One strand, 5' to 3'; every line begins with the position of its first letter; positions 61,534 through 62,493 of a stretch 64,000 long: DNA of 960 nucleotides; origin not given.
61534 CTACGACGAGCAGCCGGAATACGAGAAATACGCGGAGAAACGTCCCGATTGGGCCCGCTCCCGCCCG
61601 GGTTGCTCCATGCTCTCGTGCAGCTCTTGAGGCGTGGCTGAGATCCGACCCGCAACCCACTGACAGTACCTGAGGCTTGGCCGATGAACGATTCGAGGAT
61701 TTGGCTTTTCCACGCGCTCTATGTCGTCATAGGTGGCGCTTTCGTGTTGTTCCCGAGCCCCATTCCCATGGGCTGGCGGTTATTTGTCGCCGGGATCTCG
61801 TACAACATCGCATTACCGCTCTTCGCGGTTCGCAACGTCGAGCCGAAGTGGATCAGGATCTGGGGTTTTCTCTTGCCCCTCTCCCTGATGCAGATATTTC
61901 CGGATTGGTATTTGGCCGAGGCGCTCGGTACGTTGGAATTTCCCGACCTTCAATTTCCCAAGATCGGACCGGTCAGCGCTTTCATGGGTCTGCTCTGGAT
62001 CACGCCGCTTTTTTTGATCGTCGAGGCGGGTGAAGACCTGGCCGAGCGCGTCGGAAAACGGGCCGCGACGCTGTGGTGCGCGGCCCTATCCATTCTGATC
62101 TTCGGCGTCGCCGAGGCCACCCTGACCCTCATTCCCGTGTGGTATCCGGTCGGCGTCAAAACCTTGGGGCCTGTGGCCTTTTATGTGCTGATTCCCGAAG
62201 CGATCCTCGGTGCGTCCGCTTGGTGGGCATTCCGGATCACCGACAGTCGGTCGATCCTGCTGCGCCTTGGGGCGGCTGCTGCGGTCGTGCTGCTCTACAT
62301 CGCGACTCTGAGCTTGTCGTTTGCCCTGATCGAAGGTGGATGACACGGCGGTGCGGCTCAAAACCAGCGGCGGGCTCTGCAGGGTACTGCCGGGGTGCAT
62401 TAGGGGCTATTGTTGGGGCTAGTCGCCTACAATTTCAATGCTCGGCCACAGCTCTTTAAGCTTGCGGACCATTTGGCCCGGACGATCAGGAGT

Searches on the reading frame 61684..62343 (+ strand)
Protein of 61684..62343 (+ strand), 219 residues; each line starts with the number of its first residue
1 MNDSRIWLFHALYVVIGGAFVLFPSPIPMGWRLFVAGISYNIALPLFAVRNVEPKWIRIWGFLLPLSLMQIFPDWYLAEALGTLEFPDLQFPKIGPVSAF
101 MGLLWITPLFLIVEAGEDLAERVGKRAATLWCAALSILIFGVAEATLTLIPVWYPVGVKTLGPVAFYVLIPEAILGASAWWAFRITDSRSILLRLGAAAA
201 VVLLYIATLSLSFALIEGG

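Call 8: search_protein_families(library=pfam, proteins=[window:61684-62343:+], max_evalue=0.001)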
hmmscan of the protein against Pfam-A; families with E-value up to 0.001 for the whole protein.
window:61684-62343:+ (219 aa): 1 family
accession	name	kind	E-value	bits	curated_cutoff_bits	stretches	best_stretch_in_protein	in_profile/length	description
PF22497.1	DUF6989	-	2.3e-37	128.5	27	1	71-216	1-146/146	Domain of unknown function (DUF6989)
